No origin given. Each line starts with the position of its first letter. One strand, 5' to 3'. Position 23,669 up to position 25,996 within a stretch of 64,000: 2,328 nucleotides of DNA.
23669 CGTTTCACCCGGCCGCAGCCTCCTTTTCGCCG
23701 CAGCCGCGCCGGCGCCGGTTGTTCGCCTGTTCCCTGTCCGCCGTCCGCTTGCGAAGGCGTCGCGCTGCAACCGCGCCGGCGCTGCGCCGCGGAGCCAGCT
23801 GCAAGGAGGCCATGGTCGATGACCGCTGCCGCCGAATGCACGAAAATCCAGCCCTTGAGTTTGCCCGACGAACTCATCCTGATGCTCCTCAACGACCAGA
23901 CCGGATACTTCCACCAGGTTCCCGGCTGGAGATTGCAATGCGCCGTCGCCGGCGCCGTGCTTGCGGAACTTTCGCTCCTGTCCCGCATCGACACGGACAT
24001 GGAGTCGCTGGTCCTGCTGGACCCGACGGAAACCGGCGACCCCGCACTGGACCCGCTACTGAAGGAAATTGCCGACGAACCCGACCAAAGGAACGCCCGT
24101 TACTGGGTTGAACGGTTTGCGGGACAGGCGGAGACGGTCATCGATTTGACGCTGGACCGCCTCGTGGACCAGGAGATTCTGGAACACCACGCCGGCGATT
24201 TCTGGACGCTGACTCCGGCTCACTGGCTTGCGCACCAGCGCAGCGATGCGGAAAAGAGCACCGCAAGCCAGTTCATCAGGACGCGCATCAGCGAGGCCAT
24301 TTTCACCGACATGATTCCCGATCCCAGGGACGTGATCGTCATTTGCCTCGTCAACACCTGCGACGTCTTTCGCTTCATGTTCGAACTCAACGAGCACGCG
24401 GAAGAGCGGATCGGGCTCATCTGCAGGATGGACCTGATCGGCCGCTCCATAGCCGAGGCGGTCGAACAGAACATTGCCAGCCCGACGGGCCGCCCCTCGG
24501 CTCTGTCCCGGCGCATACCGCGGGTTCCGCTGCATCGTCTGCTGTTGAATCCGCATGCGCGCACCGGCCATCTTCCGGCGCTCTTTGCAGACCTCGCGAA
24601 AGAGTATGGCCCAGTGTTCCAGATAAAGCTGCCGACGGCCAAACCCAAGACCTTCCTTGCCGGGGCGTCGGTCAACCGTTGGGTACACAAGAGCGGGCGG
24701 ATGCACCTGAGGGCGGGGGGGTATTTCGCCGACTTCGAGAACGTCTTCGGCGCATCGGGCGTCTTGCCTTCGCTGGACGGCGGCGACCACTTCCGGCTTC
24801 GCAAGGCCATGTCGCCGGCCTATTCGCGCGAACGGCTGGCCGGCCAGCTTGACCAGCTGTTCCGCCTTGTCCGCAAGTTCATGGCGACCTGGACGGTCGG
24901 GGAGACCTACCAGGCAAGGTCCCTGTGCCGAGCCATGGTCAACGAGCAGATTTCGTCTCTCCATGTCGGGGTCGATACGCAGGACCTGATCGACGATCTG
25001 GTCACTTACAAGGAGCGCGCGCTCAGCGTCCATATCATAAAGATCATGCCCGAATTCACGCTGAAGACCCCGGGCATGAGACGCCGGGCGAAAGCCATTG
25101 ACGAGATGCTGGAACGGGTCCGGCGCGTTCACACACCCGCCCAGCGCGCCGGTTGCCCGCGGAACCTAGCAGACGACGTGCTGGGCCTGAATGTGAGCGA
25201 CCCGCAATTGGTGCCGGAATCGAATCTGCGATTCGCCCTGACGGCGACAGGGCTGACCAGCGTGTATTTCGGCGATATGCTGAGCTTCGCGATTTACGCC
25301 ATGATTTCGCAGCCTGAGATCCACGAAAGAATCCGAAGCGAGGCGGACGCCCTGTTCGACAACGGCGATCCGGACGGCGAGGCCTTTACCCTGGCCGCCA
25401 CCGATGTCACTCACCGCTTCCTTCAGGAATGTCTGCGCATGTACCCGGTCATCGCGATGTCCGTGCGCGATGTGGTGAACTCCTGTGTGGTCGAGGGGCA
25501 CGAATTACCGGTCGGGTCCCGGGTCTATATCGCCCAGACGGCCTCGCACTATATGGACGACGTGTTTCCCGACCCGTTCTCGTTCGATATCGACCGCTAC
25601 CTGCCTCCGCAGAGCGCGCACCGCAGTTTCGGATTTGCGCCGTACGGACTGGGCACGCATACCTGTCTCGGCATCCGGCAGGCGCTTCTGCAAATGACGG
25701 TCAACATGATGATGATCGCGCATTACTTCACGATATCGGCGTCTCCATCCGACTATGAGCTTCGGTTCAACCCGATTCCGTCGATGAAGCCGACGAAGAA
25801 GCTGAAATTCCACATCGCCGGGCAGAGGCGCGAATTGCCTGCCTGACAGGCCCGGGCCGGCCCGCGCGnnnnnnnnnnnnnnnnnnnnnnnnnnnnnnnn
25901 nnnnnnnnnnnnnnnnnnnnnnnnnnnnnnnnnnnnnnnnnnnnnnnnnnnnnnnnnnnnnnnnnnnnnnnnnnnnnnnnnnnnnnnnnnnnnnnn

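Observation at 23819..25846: A single 675-aa ORF fuses a GPP34/GOLPH3-like domain to a cytochrome P450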

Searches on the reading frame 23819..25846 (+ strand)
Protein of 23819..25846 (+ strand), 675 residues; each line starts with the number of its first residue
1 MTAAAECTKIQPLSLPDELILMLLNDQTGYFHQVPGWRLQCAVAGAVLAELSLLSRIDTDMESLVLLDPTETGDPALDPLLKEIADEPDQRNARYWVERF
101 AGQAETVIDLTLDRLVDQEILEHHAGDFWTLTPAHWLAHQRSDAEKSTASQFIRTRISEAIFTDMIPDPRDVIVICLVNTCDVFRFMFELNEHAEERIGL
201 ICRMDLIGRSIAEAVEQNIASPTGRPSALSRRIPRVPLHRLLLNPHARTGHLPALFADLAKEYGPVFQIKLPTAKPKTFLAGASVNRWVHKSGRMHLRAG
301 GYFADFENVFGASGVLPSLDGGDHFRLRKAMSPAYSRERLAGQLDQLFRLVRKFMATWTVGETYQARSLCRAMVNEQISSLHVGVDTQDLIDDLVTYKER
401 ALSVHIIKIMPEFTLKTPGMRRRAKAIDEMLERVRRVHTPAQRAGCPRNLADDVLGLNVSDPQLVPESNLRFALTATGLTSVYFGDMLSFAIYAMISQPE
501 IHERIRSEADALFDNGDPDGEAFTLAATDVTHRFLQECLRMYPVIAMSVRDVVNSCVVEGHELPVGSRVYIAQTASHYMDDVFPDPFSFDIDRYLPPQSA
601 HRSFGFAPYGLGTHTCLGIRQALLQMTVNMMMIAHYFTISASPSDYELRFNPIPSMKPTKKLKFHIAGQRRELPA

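Call 4: search_protein_families(library=pfam, proteins=[window:23819-25843:+], max_evalue=1)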
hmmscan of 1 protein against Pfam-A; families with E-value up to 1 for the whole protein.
window:23819-25843:+ (675 aa): 2 families
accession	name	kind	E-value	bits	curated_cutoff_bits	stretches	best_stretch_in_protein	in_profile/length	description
PF00067.27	p450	-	1.4e-32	113.5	22.8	1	246-662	15-458/462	Cytochrome P450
PF05719.16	GPP34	-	5.4e-32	111.9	29.1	1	15-216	1-199/201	Golgi phosphoprotein 3 (GPP34)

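Call 5: search_protein_families(library=ncbifam, proteins=[window:23819-25843:+], max_evalue=0.1)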
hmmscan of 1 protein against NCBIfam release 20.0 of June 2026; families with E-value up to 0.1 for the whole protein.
window:23819-25843:+ (675 aa): 9 families
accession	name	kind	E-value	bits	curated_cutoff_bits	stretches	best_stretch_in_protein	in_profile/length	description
NF050147.1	aminopyruv_ApyO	equivalog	6.4e-17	61.3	525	1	316-660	80-419/444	RiPP biosynthesis cytochrome P450 ApyO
NF045812.1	PentlenOxigase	equivalog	1.5e-16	60.4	800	1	322-666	89-437/444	pentalenene oxygenase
NF051859.1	AlbFlvMonOxTrpSyn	equivalog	1.6e-13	50.1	700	1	299-643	85-433/457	bifunctional albaflavenone monooxygenase/terpene synthase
TIGR04538.1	P450_cycloAA_1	subfamily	7.6e-08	31.6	500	1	526-633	253-362/395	cytochrome P450, cyclodipeptide synthase-associated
NF041802.1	P450_SolI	exception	3.7e-06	25.6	850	1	526-637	291-395/424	solanimycin biosynthesis cytochrome P450 SolI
TIGR04515.1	P450_rel_GT_act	subfamily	0.00087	18.7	343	1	533-602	262-331/386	P450-derived glycosyltransferase activator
NF053744.1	FAProxCypCBc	equivalog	0.0032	16.1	600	1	528-656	273-403/416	CYP152 family fatty-acid peroxygenase CypC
NF041177.1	Cyp119_Thmprot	equivalog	0.0065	15.3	680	1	530-631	241-334/368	cytochrome P450 Cyp119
TIGR04458.1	CYP450_TxtE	equivalog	0.019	13.6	500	1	550-630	295-368/403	4-nitrotryptophan synthase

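Call 6: find_homologous_proteins(query=window:23819-25843:+)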
Query window:23819-25843:+ (675 aa): 2071 proteins with E <= 0.001 among 8000 candidates; the best 120 are listed.
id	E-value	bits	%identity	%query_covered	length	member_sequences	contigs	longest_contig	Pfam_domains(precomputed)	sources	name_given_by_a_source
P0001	0.0e+0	1532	99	100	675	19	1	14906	PF05719.17,PF00067.28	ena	-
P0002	0.0e+0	1520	98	100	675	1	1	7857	PF05719.17,PF00067.28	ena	-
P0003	0.0e+0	1407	91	100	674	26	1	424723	PF05719.17,PF00067.28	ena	-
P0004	0.0e+0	1392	89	100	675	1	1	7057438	PF05719.17,PF00067.28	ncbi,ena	-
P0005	0.0e+0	1384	89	100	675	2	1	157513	PF05719.17,PF00067.28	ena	-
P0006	0.0e+0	1379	88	100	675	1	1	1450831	PF05719.17,PF00067.28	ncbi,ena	-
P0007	0.0e+0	1374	88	100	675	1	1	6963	PF05719.17,PF00067.28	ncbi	-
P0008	0.0e+0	1353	88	100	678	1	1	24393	PF05719.17,PF00067.28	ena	-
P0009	0.0e+0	1342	86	100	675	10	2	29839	PF05719.17,PF00067.28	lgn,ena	-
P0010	0.0e+0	1251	98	82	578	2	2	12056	PF00067.28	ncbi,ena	-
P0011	0.0e+0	1121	71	99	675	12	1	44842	PF05719.17,PF00067.28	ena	-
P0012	0.0e+0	1121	70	100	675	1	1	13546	PF05719.17,PF00067.28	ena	-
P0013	0.0e+0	1115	71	100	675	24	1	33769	PF05719.17,PF00067.28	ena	-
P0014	0.0e+0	1114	72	98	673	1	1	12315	PF05719.17,PF00067.28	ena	-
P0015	0.0e+0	1113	70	100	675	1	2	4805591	PF05719.17,PF00067.28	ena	-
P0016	0.0e+0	1113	72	98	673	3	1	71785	PF05719.17,PF00067.28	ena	-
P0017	0.0e+0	1110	70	100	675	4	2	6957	PF05719.17,PF00067.28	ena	-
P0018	0.0e+0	1110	71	100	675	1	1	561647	PF05719.17,PF00067.28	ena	-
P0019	0.0e+0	1110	70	100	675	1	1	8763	PF05719.17,PF00067.28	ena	-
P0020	0.0e+0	1109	70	98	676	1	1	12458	PF05719.17,PF00067.28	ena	-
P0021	0.0e+0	1109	70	100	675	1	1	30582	PF05719.17,PF00067.28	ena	-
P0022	0.0e+0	1109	70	99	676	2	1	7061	PF05719.17,PF00067.28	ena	-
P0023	0.0e+0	1106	70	100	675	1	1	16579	PF05719.17,PF00067.28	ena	-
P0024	0.0e+0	1106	70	100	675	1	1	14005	PF05719.17,PF00067.28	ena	-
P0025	0.0e+0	1104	70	100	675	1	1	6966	PF05719.17,PF00067.28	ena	-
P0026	0.0e+0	1103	70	100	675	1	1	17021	PF05719.17,PF00067.28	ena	-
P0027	0.0e+0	1099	70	100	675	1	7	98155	PF05719.17,PF00067.28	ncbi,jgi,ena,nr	ncbi:MAG: cytochrome P450 [Rhodospirillaceae bacterium]|nr:cytochrome P450 [Rhodospirillaceae bacter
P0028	0.0e+0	1099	69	100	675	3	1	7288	PF05719.17,PF00067.28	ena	-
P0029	0.0e+0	1099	69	100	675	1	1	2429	PF05719.17,PF00067.28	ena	-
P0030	0.0e+0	1098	69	100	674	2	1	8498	PF05719.17,PF00067.28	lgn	-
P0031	0.0e+0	1095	70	99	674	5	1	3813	PF05719.17,PF00067.28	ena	-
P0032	0.0e+0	1095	68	100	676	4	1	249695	PF05719.17,PF00067.28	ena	-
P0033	0.0e+0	1095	69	100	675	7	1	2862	PF05719.17,PF00067.28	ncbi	-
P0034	0.0e+0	1095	69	100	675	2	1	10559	PF05719.17,PF00067.28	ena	-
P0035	0.0e+0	1093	69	100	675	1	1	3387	PF05719.17,PF00067.28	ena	-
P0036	0.0e+0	1093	69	100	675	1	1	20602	PF05719.17,PF00067.28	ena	-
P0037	0.0e+0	1093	69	100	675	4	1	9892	PF05719.17,PF00067.28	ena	-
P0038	0.0e+0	1091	69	99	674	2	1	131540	PF05719.17,PF00067.28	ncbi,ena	-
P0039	0.0e+0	1091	69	100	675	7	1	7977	PF05719.17,PF00067.28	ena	-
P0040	0.0e+0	1090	69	100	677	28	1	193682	PF05719.17,PF00067.28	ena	-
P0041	0.0e+0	1089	69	100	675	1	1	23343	PF05719.17,PF00067.28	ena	-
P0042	0.0e+0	1089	70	100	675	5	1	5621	PF05719.17,PF00067.28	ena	-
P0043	0.0e+0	1088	69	100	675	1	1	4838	PF05719.17,PF00067.28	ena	-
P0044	0.0e+0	1087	69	99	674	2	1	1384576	PF05719.17,PF00067.28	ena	-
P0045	0.0e+0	1087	69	98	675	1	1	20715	PF05719.17,PF00067.28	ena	-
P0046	0.0e+0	1086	70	98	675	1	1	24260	PF05719.17,PF00067.28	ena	-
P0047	0.0e+0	1085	69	100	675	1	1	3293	PF05719.17,PF00067.28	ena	-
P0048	0.0e+0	1085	69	99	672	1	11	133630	PF05719.17,PF00067.28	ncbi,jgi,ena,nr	ncbi:MAG: cytochrome P450 [Defluviicoccus sp.]|nr:cytochrome P450 [Defluviicoccus sp.]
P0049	0.0e+0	1085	69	100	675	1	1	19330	PF05719.17,PF00067.28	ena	-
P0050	0.0e+0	1083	69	100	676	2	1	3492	PF05719.17,PF00067.28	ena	-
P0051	0.0e+0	1082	68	100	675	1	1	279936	PF05719.17,PF00067.28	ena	-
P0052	0.0e+0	1081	69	99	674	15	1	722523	PF05719.17,PF00067.28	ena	-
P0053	0.0e+0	1079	69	97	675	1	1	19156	PF05719.17,PF00067.28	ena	-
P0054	0.0e+0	1076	68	100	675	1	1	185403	PF05719.17,PF00067.28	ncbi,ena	-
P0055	0.0e+0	1076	68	100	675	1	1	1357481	PF05719.17,PF00067.28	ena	-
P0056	0.0e+0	1076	68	100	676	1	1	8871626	PF05719.17,PF00067.28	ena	-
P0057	0.0e+0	1075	69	100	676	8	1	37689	PF05719.17,PF00067.28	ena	-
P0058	0.0e+0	1075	67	100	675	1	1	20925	PF05719.17,PF00067.28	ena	-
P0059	0.0e+0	1075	69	98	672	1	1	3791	PF05719.17,PF00067.28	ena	-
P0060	0.0e+0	1075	69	98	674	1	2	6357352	PF05719.17,PF00067.28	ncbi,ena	-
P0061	0.0e+0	1075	69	98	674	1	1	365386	PF05719.17,PF00067.28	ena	-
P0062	0.0e+0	1074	68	100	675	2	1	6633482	PF05719.17,PF00067.28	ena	-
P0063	0.0e+0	1074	68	100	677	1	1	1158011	PF05719.17,PF00067.28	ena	-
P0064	0.0e+0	1073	69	98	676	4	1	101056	PF05719.17,PF00067.28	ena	-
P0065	0.0e+0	1073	68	100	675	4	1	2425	PF05719.17,PF00067.28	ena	-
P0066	0.0e+0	1073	68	98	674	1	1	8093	PF05719.17,PF00067.28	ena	-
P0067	0.0e+0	1073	68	100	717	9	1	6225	PF05719.17,PF00067.28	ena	-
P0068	0.0e+0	1072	69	100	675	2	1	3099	PF05719.17,PF00067.28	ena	-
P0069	0.0e+0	1072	68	98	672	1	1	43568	PF05719.17,PF00067.28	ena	-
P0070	0.0e+0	1071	69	99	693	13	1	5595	PF05719.17,PF00067.28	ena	-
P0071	0.0e+0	1071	67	100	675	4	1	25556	PF05719.17,PF00067.28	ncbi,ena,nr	ncbi:MAG: cytochrome P450 [Nitrospira sp. SB0662_bin_26]|nr:cytochrome P450 [Nitrospira sp. SB0662_b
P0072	0.0e+0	1071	69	97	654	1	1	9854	PF05719.17,PF00067.28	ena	-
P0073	0.0e+0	1069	67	100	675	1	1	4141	PF05719.17,PF00067.28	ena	-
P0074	0.0e+0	1069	67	100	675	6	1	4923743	PF05719.17,PF00067.28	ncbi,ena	-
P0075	0.0e+0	1069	68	100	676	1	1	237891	PF05719.17,PF00067.28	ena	-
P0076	0.0e+0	1068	68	100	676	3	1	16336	PF05719.17,PF00067.28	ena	-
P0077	0.0e+0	1068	68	100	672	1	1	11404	PF05719.17,PF00067.28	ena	-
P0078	0.0e+0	1067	69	98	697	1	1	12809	PF05719.17,PF00067.28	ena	-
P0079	0.0e+0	1067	67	100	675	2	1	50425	PF05719.17,PF00067.28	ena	-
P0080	0.0e+0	1067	68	100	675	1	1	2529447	PF05719.17,PF00067.28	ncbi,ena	-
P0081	0.0e+0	1067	67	100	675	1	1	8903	PF05719.17,PF00067.28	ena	-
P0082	0.0e+0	1067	67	100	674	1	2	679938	PF05719.17,PF00067.28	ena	-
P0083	0.0e+0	1067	69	98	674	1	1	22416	PF05719.17,PF00067.28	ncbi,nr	ncbi:MAG: cytochrome P450 [Alphaproteobacteria bacterium]|nr:cytochrome P450 [Alphaproteobacteria ba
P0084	0.0e+0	1067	67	100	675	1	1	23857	PF05719.17,PF00067.28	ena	-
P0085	0.0e+0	1067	68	100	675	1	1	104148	PF05719.17,PF00067.28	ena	-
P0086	0.0e+0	1067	68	100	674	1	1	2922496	PF05719.17,PF00067.28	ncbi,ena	-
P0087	0.0e+0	1067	67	98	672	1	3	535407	PF05719.17,PF00067.28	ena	-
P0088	0.0e+0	1066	68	100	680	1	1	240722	PF05719.17,PF00067.28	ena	-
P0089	0.0e+0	1066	67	99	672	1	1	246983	PF05719.17,PF00067.28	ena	-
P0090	0.0e+0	1066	66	100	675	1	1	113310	PF05719.17,PF00067.28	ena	-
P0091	0.0e+0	1066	67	100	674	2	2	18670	PF05719.17,PF00067.28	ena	-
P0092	0.0e+0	1065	68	100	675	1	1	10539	PF05719.17,PF00067.28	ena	-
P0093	0.0e+0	1065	68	99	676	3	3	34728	PF05719.17,PF00067.28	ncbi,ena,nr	ncbi:MAG: cytochrome P450 [Opitutae bacterium]|nr:cytochrome P450 [Opitutae bacterium]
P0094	0.0e+0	1065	68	100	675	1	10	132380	PF05719.17,PF00067.28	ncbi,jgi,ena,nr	ncbi:MAG: cytochrome P450 [Alphaproteobacteria bacterium]|nr:cytochrome P450 [Alphaproteobacteria ba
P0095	0.0e+0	1065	67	98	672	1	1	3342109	PF05719.17,PF00067.28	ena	-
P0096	0.0e+0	1065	67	100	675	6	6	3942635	PF05719.17,PF00067.28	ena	-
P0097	0.0e+0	1065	67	99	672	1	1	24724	PF05719.17,PF00067.28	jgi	-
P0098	0.0e+0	1065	68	98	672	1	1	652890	PF05719.17,PF00067.28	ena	-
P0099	0.0e+0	1064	69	98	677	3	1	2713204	PF05719.17,PF00067.28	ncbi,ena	-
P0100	0.0e+0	1064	68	100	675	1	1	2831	PF05719.17,PF00067.28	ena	-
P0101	0.0e+0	1064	67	100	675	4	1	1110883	PF05719.17,PF00067.28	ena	-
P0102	0.0e+0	1064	67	100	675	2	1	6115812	PF05719.17,PF00067.28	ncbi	-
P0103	0.0e+0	1064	67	98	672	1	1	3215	PF05719.17,PF00067.28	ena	-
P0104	0.0e+0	1064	67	100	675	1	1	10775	PF05719.17,PF00067.28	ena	-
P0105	0.0e+0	1064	67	100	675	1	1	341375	PF05719.17,PF00067.28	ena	-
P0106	0.0e+0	1063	67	99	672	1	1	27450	PF05719.17,PF00067.28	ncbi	-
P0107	0.0e+0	1063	67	100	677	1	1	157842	PF05719.17,PF00067.28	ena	-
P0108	0.0e+0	1063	67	100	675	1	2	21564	PF05719.17,PF00067.28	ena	-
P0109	0.0e+0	1063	67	100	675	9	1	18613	PF05719.17,PF00067.28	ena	-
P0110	0.0e+0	1063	68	98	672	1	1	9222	PF05719.17,PF00067.28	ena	-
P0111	0.0e+0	1063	67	99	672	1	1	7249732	PF05719.17,PF00067.28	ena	-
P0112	0.0e+0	1062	68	100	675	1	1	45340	PF05719.17,PF00067.28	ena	-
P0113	0.0e+0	1062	68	100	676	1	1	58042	PF05719.17,PF00067.28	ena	-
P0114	0.0e+0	1062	67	100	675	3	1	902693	PF05719.17,PF00067.28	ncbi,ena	-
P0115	0.0e+0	1062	69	98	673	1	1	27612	PF05719.17,PF00067.28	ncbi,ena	-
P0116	0.0e+0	1062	67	100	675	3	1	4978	PF05719.17,PF00067.28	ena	-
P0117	0.0e+0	1062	67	100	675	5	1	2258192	PF05719.17,PF00067.28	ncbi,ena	-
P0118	0.0e+0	1061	67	99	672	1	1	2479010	PF05719.17,PF00067.28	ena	-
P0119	0.0e+0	1061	68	100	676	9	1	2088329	PF05719.17,PF00067.28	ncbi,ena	-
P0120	0.0e+0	1061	68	100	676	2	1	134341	PF05719.17,PF00067.28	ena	-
